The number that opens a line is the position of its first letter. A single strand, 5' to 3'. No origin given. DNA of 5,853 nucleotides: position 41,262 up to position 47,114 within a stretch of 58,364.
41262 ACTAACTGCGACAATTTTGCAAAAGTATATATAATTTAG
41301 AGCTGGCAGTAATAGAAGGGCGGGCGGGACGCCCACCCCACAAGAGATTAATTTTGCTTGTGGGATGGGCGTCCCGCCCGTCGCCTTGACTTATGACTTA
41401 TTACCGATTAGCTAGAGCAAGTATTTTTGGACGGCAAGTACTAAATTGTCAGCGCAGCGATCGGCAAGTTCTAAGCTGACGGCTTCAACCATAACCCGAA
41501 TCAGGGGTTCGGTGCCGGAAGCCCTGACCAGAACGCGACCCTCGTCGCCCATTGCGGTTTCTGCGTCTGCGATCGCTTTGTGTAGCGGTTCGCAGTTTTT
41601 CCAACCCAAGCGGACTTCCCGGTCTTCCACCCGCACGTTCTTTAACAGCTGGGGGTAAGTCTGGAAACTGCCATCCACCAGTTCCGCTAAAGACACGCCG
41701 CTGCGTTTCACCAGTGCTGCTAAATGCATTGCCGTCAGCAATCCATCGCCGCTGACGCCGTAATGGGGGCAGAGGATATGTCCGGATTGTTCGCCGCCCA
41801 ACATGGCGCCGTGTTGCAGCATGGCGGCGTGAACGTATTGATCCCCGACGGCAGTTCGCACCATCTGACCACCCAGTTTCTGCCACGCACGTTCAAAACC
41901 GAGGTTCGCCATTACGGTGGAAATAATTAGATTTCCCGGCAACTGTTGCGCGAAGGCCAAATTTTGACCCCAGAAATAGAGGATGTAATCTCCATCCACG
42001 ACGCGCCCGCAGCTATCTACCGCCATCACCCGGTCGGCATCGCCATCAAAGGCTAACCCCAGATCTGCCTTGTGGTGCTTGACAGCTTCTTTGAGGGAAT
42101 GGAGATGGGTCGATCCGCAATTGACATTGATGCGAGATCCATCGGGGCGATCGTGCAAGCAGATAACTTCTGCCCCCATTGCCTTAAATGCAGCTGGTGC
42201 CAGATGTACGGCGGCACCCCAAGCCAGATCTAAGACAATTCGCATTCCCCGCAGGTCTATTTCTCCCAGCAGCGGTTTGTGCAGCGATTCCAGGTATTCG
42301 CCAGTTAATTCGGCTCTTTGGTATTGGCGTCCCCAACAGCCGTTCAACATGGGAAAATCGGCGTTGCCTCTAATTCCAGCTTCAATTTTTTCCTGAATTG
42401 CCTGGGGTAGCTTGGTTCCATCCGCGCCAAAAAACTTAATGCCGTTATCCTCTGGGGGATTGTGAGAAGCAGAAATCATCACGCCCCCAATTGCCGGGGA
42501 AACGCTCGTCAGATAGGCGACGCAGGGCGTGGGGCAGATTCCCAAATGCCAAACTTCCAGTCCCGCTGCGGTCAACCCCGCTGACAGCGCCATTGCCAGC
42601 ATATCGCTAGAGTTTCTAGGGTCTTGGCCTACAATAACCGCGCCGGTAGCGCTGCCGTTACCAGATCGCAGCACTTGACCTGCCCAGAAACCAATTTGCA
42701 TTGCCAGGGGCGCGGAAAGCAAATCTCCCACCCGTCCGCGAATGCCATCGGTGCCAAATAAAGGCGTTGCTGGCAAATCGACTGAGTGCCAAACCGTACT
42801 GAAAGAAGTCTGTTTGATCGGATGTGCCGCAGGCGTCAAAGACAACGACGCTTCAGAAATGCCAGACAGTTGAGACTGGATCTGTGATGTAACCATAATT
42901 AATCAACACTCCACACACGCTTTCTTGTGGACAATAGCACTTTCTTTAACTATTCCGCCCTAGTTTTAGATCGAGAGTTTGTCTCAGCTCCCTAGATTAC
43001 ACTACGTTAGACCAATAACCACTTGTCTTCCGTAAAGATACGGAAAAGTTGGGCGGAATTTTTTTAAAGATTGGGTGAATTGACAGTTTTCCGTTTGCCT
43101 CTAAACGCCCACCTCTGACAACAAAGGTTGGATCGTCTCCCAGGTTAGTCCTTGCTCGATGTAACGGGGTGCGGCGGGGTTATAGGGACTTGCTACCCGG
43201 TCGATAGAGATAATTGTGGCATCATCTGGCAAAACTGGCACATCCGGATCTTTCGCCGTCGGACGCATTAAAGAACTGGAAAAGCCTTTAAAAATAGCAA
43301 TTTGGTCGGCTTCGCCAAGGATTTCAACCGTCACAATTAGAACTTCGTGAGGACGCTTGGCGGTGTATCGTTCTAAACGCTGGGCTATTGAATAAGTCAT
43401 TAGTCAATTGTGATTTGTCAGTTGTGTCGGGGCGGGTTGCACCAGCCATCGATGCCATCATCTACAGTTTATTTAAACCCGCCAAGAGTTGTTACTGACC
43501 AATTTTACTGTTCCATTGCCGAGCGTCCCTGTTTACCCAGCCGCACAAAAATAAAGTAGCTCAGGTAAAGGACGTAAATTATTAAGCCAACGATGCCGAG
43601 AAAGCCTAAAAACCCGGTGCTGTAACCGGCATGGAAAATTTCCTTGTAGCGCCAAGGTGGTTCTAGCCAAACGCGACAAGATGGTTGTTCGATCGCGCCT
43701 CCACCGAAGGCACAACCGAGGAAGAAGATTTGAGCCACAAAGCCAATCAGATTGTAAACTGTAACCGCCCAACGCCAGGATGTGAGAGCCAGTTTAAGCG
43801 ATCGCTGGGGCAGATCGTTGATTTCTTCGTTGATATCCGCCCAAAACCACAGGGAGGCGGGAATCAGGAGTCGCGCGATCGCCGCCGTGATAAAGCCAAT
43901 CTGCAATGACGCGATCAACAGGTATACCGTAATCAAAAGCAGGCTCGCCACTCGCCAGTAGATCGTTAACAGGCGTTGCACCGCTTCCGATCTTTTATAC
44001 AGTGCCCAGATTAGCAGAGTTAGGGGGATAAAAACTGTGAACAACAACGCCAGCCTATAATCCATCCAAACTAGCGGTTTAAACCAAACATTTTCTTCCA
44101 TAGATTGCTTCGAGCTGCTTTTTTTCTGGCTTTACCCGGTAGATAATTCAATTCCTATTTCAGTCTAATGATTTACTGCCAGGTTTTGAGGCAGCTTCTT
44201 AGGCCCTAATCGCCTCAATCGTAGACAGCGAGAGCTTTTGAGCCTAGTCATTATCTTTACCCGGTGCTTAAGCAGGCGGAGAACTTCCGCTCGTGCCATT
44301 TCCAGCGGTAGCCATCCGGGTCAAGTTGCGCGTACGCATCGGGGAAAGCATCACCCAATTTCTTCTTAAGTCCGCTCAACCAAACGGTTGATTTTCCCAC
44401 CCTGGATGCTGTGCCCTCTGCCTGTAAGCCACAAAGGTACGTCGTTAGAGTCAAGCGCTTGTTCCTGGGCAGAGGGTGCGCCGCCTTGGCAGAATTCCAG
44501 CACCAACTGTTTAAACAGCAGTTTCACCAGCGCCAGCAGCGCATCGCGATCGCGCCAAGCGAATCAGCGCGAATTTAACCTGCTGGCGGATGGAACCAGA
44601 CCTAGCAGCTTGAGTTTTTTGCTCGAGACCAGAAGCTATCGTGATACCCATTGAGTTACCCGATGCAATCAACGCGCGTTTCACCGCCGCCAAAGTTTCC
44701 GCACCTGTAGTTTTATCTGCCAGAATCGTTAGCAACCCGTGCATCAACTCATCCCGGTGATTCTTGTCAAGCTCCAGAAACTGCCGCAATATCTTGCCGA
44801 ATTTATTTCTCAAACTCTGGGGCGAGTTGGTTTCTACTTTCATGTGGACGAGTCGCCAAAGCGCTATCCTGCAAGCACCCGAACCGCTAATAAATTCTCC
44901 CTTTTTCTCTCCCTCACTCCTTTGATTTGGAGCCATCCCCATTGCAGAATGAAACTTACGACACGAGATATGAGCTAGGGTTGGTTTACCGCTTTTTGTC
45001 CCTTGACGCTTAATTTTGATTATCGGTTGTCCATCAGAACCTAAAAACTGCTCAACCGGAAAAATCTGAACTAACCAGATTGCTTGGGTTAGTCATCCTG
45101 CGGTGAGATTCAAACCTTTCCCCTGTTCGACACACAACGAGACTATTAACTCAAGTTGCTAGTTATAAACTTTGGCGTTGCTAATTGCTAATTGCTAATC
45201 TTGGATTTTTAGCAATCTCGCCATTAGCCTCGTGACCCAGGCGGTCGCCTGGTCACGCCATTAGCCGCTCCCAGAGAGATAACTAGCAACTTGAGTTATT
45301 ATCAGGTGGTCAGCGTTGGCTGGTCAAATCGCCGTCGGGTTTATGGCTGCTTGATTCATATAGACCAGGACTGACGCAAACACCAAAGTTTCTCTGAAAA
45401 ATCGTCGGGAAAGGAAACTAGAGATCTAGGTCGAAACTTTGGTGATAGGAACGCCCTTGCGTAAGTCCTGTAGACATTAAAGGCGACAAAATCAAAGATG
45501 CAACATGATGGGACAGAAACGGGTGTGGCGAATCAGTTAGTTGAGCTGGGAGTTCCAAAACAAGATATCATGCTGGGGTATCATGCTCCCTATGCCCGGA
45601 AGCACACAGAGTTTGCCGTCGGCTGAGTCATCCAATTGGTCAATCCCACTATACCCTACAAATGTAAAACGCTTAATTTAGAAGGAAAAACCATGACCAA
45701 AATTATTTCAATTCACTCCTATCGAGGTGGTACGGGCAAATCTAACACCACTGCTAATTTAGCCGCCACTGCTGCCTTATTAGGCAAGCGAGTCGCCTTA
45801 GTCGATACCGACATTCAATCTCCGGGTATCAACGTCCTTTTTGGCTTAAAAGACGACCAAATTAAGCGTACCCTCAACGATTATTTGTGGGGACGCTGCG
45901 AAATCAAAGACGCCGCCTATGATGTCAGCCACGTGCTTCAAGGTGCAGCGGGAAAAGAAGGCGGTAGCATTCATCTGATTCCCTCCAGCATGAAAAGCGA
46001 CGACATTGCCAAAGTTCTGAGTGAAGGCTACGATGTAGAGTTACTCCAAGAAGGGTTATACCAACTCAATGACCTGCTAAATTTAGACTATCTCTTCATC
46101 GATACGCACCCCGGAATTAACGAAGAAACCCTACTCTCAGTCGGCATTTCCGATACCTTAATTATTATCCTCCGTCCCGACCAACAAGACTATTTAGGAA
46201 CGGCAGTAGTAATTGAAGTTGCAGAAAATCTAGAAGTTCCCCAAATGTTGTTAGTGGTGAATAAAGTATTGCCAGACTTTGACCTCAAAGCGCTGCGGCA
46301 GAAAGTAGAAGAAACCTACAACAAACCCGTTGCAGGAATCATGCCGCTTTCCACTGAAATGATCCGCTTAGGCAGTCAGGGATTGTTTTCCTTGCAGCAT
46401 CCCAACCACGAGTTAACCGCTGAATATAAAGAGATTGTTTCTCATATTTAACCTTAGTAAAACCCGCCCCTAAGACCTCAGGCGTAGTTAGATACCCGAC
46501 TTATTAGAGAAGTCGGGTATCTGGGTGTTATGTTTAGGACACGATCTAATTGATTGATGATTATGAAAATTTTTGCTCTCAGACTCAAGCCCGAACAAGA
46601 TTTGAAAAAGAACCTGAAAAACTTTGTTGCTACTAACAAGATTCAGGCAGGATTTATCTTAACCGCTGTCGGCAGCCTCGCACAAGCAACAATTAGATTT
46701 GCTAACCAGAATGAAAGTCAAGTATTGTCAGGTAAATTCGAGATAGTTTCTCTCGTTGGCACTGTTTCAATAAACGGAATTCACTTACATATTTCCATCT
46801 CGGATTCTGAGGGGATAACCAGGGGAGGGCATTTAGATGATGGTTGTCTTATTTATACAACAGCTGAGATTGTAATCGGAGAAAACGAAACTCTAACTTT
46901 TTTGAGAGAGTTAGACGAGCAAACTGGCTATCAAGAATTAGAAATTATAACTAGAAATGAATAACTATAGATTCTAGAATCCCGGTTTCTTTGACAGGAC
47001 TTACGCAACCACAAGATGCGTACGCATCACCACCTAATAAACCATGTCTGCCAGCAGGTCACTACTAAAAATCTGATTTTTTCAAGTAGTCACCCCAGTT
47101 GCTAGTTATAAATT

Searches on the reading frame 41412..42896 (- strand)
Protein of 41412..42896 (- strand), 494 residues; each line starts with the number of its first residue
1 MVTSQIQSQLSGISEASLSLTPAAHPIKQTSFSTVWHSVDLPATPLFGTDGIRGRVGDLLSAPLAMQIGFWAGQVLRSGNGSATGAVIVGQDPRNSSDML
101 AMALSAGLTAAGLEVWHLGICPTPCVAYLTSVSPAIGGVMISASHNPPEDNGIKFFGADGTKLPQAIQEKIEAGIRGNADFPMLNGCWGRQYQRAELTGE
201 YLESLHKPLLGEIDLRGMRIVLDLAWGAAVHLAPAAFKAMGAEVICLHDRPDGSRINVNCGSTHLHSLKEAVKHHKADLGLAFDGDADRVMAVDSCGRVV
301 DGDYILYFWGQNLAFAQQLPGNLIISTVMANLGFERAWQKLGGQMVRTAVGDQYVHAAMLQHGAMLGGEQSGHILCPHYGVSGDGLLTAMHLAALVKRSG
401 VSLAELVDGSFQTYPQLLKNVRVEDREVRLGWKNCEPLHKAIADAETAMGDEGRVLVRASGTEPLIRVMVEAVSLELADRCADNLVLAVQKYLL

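Call 65: search_protein_families(library=pfam, proteins=[window:41412-42896:-], max_evalue=0.01)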
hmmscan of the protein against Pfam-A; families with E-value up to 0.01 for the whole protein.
window:41412-42896:- (494 aa): 4 families
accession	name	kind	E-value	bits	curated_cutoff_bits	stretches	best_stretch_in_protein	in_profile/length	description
PF02878.22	PGM_PMM_I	-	1.6e-40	138.4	22.5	1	46-176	3-132/138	Phosphoglucomutase/phosphomannomutase, alpha/beta/alpha domain I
PF02880.22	PGM_PMM_III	-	1.1e-31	109.7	20.7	1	301-414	1-115/115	Phosphoglucomutase/phosphomannomutase, alpha/beta/alpha domain III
PF02879.22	PGM_PMM_II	-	7.1e-18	65.5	29.3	1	201-297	3-103/103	Phosphoglucomutase/phosphomannomutase, alpha/beta/alpha domain II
PF00408.26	PGM_PMM_IV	-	3.1e-17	62.8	23.1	1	418-486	1-66/68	Phosphoglucomutase/phosphomannomutase, C-terminal domain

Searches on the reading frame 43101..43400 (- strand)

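Call 65: search_protein_families(library=pfam, proteins=[window:43101-43400:-], max_evalue=0.01)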
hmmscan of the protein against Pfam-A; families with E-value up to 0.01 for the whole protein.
window:43101-43400:- (99 aa): 1 family
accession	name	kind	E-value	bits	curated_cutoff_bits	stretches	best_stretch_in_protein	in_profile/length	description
PF24869.1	DUF7734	-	8.7e-42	140.9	27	1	7-94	2-89/89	Domain of unknown function (DUF7734)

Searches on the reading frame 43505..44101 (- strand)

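Call 65: search_protein_families(library=pfam, proteins=[window:43505-44101:-], max_evalue=0.01)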
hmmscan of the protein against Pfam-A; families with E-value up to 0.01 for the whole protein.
window:43505-44101:- (198 aa): 2 families
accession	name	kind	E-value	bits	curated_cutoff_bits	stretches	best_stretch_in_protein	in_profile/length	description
PF11375.13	DUF3177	-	2.1e-87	292.3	25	1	8-196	1-189/189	Protein of unknown function (DUF3177)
PF10785.14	NADH-u_ox-rdase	-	0.0034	18.4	25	0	12-55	22-65/87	NADH-ubiquinone oxidoreductase complex I, 21 kDa subunit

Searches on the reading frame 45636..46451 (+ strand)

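Call 3: search_protein_families(library=pfam, proteins=[window:45636-46451:+], max_evalue=0.01)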
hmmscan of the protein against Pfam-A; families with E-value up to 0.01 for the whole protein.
window:45636-46451:+ (271 aa): 7 families
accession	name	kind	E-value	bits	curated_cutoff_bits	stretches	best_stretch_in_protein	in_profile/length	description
PF13614.12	AAA_31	-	1e-17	65.1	27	1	21-197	1-165/177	AAA domain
PF10609.15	ParA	-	8.8e-17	61.8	27.1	1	20-271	2-245/246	NUBPL iron-transfer P-loop NTPase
PF01656.29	CbiA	-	3e-16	59.9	25.4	1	24-250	1-123/125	CobQ/CobB/MinD/ParA nucleotide binding domain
PF07015.17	VirC1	-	6.1e-05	22.9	24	0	22-63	2-43/231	VirC1 protein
PF00142.24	Fer4_NifH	-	0.0016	18.4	25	1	30-71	8-49/271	4Fe-4S iron sulfur cluster binding proteins, NifH/frxC family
PF06564.18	CBP_BcsQ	-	0.0021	18.1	21.3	1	22-59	2-39/234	Cellulose biosynthesis protein BcsQ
PF09140.17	MipZ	-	0.0024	17.7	20.7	1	23-68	2-47/262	ATPase MipZ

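Call 4: search_protein_families(library=ncbifam, proteins=[window:45636-46451:+], max_evalue=0.01)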
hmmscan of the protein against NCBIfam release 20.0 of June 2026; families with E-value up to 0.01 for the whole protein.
window:45636-46451:+ (271 aa): 26 families (the best 25 are shown)
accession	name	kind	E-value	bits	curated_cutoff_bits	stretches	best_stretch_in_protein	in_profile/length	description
TIGR01969.1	minD_arch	subfamily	2.4e-25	89.2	201.75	1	23-246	2-204/251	cell division ATPase MinD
NF047398.1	AAA_KGGVGR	domain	9.3e-21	75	90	1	22-194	3-187/190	KGGVGR-motif variant AAA ATPase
TIGR01968.1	minD_bact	equivalog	1.2e-17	64.1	212.9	1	22-269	2-234/261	septum site-determining protein MinD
NF041136.1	MrpORP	equivalog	2.5e-14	53.4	450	1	20-79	4-63/365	iron-sulfur cluster carrier protein MrpORP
NF041546.1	ParA_partition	equivalog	3.3e-13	49.6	180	2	23-62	1-40/203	ParA family partition ATPase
TIGR01007.1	eps_fam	subfamily_domain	2.1e-10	40.5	108.05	1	10-96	7-90/204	polysaccharide biosynthesis tyrosine autokinase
NF008669.0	PRK11670.1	equivalog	5.5e-10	38.7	348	1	19-74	105-160/369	iron-sulfur cluster carrier protein ApbC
TIGR03453.1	partition_RepA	equivalog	8.4e-10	38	348.45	1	20-192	103-277/387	plasmid partitioning protein RepA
NF040564.1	SCO2523_fam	equivalog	5.5e-08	32.4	200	1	27-88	6-70/305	SCO2523 family variant P-loop protein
TIGR03371.1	cellulose_yhjQ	equivalog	1.6e-07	31.1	157.85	1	22-93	2-76/246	cellulose biosynthesis protein BcsQ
TIGR03815.1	CpaE_hom_Actino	equivalog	3.7e-07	29.6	154.45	1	19-73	109-163/340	septum site-determining protein Ssd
TIGR03029.1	EpsG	equivalog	4e-07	29.5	313.8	1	20-91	102-170/274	chain length determinant protein tyrosine kinase EpsG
TIGR03018.1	pepcterm_TyrKin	hypoth_equivalog_domain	1.1e-06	28.1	230.65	1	17-92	31-105/207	XrtA-associated tyrosine autokinase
TIGR02016.1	BchX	equivalog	1.3e-06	27.9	331.2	1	23-72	2-50/296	chlorophyllide a reductase iron protein subunit X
NF008079.0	PRK10818.1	equivalog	2.4e-06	27.1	508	1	20-182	1-146/270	septum site-determining protein MinD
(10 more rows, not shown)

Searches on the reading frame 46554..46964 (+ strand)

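Call 3: search_protein_families(library=pfam, proteins=[window:46554-46964:+], max_evalue=0.01)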
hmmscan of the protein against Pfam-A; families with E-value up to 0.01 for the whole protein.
window:46554-46964:+ (136 aa): 1 family
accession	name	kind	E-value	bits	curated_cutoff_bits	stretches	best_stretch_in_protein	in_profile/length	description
PF03479.20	PCC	-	1.7e-31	109.4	25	1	6-111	2-115/117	Plants and Prokaryotes Conserved (PCC) domain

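Call 4: search_protein_families(library=ncbifam, proteins=[window:46554-46964:+], max_evalue=0.01)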
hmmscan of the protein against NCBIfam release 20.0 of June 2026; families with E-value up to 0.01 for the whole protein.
window:46554-46964:+ (136 aa): 0 families
